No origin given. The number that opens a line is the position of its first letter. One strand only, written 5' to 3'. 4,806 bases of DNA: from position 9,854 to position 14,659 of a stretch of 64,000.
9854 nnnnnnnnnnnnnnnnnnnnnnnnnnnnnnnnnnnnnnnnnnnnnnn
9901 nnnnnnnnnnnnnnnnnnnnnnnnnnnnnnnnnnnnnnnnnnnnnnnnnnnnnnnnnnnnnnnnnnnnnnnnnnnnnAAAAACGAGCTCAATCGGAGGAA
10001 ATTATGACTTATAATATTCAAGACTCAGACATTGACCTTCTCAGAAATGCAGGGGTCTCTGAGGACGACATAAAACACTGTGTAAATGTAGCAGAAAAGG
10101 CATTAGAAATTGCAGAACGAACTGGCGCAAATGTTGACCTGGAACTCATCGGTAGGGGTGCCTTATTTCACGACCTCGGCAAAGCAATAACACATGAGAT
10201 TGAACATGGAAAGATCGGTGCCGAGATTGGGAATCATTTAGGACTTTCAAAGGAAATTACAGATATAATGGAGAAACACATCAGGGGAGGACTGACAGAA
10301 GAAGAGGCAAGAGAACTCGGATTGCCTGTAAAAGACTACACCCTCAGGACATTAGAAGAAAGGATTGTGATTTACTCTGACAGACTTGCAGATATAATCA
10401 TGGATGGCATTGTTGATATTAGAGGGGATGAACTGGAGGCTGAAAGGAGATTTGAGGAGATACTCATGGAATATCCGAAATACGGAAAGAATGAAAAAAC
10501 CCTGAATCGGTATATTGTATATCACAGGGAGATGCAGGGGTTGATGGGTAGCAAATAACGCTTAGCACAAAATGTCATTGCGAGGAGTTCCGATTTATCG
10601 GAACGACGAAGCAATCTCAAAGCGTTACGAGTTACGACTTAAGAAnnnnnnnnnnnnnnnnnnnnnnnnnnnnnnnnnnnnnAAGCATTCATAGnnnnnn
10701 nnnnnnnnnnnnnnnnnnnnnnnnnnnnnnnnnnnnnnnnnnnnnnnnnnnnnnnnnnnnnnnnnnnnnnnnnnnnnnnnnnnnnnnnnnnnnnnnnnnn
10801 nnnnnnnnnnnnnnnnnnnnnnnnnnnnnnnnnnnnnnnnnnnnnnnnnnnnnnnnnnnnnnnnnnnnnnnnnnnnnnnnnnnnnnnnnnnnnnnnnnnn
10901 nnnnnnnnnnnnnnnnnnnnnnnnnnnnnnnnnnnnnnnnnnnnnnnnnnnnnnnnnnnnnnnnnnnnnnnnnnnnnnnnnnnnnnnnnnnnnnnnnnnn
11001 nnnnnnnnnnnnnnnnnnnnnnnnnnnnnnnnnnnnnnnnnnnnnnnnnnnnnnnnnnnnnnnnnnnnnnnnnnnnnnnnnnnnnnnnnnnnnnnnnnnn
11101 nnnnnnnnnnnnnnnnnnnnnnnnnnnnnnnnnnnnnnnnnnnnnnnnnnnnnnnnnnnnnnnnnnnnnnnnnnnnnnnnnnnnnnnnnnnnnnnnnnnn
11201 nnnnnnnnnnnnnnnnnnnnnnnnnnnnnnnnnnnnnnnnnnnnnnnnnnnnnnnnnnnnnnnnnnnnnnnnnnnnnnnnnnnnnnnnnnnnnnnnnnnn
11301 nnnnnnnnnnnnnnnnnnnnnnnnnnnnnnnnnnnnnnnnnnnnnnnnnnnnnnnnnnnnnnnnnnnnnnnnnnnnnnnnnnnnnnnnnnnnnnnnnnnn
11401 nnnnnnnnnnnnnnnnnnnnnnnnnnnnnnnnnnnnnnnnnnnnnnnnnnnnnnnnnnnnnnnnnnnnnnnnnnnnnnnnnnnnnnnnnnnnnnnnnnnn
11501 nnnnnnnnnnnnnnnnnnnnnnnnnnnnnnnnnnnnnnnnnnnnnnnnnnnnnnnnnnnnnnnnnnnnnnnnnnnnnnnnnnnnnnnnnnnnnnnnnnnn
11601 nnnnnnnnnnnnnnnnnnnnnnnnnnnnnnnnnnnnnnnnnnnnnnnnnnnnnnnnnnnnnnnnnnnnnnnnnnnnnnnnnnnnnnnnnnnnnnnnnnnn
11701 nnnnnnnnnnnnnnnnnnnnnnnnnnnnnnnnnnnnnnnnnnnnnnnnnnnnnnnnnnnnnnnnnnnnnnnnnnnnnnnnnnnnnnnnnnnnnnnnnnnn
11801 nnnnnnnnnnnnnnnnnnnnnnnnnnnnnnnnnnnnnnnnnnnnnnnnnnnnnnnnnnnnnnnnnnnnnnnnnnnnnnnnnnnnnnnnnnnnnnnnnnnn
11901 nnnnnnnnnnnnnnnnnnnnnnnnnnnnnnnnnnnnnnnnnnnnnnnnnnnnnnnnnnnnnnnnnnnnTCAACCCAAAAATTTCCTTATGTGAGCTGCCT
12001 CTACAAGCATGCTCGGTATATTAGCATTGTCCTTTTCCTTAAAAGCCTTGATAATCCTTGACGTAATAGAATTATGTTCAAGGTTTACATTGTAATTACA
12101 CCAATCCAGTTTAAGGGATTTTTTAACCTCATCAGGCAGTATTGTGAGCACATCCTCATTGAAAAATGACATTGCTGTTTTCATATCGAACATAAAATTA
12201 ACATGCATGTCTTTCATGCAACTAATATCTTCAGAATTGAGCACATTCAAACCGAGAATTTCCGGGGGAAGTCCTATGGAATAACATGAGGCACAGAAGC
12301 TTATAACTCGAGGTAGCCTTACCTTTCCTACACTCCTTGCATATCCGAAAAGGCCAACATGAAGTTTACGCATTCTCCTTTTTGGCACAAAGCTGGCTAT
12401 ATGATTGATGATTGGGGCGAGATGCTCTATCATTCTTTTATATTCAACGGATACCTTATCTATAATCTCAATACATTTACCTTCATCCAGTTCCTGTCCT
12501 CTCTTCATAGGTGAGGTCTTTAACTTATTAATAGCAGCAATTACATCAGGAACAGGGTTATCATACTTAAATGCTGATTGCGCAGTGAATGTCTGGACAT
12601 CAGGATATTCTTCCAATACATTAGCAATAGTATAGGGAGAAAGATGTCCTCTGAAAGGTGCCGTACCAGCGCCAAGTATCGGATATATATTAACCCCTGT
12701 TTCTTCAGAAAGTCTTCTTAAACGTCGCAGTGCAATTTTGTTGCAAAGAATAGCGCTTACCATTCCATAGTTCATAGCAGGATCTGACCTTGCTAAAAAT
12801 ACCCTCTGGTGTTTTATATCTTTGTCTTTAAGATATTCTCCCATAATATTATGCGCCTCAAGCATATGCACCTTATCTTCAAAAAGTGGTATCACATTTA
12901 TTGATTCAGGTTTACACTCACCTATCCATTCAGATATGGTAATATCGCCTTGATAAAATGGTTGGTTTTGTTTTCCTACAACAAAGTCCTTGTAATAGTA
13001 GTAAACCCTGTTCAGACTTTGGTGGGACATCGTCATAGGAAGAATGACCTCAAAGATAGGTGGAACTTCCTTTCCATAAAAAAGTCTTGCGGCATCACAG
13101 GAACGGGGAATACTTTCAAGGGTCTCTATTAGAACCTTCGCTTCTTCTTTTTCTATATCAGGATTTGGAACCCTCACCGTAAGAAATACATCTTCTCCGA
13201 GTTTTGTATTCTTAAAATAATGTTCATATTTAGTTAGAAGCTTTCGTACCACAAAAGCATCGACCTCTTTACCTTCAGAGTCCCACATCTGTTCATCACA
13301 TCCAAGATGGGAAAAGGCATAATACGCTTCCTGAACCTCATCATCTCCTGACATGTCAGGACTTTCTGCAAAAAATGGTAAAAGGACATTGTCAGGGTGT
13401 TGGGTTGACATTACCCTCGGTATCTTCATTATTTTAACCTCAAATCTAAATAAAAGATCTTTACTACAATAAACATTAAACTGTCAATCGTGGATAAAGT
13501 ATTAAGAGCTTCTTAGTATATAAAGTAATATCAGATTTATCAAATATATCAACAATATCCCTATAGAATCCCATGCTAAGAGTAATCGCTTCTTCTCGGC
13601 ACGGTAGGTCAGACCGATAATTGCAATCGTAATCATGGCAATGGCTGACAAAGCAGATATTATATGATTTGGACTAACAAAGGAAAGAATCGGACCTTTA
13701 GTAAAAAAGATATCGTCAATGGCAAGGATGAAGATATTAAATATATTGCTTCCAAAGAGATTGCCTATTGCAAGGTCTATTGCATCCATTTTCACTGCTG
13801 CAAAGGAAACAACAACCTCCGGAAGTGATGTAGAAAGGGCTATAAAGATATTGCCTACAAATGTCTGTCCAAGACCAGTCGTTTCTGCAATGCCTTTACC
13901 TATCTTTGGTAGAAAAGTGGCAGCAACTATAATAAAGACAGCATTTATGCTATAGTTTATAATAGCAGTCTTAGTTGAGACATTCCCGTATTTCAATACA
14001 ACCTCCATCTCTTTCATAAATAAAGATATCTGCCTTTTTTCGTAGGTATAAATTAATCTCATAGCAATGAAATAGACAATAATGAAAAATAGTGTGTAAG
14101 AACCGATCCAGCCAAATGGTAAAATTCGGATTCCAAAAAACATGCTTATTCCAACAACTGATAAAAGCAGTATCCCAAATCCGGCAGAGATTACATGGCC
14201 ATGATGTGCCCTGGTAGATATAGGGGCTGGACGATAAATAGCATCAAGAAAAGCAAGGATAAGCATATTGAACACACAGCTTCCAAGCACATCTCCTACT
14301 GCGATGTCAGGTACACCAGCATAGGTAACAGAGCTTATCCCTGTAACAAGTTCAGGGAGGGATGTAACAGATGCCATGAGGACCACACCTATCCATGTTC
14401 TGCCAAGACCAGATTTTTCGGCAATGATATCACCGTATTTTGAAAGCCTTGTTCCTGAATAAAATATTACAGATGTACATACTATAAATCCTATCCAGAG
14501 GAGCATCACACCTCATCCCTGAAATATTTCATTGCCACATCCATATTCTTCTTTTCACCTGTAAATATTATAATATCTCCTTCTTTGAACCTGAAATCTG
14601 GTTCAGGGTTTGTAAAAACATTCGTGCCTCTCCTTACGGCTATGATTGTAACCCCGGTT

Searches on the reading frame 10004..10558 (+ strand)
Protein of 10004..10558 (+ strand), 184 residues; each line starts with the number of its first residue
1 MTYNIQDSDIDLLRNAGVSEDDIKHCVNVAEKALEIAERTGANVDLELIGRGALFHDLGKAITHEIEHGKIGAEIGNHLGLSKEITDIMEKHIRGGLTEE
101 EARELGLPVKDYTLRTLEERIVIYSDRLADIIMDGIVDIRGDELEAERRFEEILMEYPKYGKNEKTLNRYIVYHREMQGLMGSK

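Call 59: search_protein_families(library=pfam, proteins=[window:10004-10558:+], max_evalue=0.00001)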
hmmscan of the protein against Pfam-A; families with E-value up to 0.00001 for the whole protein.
window:10004-10558:+ (184 aa): 1 family
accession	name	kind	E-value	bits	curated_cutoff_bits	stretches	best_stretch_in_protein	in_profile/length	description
PF01966.28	HD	-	1.1e-14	55.2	22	1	23-129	2-114/116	HD domain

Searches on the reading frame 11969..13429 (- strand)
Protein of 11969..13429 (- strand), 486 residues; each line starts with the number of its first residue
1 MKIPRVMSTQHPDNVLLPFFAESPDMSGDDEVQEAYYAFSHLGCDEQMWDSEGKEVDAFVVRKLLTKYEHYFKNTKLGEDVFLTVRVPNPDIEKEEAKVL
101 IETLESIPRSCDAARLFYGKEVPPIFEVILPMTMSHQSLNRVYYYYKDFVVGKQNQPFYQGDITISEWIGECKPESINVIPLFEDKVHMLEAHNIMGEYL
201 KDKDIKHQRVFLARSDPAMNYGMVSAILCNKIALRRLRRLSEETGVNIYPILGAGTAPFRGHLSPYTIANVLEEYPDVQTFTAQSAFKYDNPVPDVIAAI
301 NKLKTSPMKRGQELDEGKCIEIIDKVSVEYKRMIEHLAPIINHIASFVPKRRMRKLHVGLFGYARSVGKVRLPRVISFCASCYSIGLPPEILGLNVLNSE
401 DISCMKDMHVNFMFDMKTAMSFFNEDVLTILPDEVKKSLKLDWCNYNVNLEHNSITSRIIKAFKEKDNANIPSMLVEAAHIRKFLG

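Call 38: search_protein_families(library=pfam, proteins=[window:11969-13429:-], max_evalue=0.001)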
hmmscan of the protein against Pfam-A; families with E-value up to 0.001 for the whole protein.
window:11969-13429:- (486 aa): 1 family
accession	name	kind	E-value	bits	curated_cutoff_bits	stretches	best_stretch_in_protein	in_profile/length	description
PF14010.12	PEPcase_2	-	3.8e-193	642.9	25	1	3-486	1-493/493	Phosphoenolpyruvate carboxylase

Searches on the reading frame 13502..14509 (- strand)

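Call 38: search_protein_families(library=pfam, proteins=[window:13502-14509:-], max_evalue=0.001)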
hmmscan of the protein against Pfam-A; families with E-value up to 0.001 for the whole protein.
window:13502-14509:- (335 aa): 1 family
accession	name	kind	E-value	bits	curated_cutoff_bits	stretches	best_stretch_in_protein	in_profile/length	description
PF01699.29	Na_Ca_ex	-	3.3e-32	112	24.9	2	190-330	10-150/151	Sodium/calcium exchanger protein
